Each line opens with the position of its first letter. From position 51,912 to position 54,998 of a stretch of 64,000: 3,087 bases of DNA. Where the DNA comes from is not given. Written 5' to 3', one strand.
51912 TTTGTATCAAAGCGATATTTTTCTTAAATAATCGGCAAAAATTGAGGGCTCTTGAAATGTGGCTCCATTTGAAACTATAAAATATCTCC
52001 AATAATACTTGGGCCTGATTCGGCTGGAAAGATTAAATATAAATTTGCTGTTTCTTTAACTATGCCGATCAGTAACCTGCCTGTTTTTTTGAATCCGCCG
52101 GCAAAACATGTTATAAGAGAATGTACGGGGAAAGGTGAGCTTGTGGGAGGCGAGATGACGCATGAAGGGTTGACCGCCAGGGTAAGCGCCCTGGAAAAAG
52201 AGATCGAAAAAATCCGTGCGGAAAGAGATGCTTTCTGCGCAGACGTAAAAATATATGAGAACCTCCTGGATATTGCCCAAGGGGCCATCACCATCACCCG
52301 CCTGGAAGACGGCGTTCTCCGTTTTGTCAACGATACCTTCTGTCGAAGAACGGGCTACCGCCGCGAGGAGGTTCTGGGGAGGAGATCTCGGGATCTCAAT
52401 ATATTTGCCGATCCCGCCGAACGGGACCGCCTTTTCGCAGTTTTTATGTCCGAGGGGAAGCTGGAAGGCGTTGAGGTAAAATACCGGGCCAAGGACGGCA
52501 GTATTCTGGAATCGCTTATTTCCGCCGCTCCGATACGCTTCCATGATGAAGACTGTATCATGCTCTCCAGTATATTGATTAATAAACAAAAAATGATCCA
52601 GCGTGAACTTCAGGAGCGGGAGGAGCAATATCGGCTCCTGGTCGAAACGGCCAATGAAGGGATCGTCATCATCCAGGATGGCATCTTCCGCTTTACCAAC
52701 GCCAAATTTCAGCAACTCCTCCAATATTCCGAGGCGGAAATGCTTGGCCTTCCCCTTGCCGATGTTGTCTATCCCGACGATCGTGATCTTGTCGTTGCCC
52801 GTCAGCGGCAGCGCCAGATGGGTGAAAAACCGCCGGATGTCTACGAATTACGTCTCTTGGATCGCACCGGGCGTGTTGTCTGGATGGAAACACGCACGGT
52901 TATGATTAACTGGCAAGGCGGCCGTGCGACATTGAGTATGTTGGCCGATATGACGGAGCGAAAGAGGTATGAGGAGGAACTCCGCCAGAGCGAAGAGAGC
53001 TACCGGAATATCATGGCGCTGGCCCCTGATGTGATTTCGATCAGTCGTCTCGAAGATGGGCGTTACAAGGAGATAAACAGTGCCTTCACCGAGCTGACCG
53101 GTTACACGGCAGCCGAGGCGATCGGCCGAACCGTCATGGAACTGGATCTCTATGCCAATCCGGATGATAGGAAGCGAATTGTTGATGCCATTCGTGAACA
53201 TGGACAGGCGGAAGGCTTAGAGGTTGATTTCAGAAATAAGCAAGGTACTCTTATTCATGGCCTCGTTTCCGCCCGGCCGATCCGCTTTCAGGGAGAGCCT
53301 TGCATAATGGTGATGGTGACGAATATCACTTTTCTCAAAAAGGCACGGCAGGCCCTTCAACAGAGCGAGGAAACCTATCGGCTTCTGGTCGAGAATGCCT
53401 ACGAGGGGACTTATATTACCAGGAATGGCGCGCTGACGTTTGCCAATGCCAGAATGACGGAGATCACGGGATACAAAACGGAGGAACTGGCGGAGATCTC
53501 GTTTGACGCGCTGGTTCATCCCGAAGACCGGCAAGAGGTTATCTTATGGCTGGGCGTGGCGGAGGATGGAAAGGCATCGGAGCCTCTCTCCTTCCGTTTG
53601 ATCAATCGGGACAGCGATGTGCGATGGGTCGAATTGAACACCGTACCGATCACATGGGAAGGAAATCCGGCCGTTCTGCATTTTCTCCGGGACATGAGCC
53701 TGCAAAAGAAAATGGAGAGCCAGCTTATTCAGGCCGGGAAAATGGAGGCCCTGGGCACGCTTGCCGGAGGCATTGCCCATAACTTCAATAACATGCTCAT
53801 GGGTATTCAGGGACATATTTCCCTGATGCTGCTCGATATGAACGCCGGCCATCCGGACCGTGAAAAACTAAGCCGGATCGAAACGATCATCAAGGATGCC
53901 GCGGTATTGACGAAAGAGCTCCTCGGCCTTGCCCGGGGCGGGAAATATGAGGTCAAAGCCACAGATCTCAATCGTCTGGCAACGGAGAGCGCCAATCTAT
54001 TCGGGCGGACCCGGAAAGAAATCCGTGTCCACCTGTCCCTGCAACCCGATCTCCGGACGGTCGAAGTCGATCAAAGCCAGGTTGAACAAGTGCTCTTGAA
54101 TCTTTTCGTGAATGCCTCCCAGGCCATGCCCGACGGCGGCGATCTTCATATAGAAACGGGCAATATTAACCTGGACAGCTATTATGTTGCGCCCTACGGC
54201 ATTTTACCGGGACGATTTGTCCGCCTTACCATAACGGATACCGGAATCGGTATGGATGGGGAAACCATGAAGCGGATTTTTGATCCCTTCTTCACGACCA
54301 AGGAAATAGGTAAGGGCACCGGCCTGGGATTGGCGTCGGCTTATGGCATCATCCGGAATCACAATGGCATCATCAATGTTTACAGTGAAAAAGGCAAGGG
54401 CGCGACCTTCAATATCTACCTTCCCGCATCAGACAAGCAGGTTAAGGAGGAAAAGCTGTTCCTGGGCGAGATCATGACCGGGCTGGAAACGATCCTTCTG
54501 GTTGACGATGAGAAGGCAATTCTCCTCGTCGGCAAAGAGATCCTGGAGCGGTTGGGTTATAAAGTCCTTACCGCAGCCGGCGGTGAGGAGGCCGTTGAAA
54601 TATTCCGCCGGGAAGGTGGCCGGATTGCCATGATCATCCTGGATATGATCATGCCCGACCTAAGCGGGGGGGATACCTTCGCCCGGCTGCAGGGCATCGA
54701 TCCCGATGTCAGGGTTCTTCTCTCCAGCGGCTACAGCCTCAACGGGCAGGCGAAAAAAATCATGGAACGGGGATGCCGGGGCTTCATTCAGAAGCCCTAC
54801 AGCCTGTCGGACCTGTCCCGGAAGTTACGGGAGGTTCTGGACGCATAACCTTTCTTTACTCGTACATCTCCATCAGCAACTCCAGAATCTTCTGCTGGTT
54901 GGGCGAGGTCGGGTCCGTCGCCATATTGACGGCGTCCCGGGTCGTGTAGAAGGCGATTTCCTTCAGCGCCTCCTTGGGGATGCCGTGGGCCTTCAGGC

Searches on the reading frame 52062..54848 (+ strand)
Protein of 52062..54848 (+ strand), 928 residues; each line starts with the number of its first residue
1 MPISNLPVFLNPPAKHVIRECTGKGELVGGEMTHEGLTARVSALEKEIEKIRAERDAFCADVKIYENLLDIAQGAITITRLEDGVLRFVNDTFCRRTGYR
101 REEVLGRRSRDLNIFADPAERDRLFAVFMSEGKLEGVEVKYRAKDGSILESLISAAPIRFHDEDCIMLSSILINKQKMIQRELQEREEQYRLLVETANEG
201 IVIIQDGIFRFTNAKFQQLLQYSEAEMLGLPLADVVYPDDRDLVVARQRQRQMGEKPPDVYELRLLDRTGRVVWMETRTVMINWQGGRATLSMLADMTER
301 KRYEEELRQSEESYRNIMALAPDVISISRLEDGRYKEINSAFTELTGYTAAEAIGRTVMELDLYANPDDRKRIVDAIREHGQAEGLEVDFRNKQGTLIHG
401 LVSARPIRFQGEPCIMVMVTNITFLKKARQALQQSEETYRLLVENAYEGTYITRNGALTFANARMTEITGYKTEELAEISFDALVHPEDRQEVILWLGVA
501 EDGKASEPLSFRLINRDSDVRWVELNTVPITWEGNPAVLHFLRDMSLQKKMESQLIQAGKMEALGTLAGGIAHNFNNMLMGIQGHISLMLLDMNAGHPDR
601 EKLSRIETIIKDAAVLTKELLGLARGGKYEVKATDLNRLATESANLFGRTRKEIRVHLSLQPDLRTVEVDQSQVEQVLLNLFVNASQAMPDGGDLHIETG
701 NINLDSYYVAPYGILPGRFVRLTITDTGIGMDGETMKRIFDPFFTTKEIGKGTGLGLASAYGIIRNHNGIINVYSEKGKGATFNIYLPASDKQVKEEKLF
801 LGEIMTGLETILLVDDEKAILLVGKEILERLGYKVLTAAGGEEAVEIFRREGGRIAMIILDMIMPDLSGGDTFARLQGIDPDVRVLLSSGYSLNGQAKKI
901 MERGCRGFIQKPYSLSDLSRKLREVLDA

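Call 30: search_protein_families(library=pfam, proteins=[window:52062-54848:+], max_evalue=0.00001)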
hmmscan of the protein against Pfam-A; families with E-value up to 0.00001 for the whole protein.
window:52062-54848:+ (928 aa): 8 families
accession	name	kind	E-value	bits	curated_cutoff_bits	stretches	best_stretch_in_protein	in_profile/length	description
PF00989.32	PAS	-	1.5e-54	183.3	22.6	4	188-290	1-104/113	PAS fold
PF13426.13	PAS_9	-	1.2e-45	154.5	27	4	77-164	5-90/103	PAS domain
PF08447.18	PAS_3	-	2.1e-36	124.5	25.6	3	459-537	2-83/89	PAS fold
PF13188.13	PAS_8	-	1e-25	89.2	21.8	0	188-241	1-55/65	PAS domain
PF08448.16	PAS_4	-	1.3e-21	77.4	23.1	1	205-302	13-110/110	PAS fold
PF02518.31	HATPase_c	-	6.1e-20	72.2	26.4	1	670-789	2-109/111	Histidine kinase-, DNA gyrase B-, and HSP90-like ATPase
PF00072.30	Response_reg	-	2.4e-19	70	30.2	1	811-922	1-110/111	Response regulator receiver domain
PF14598.12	PAS_11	-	7.4e-06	26.3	25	0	455-527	11-81/109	PAS domain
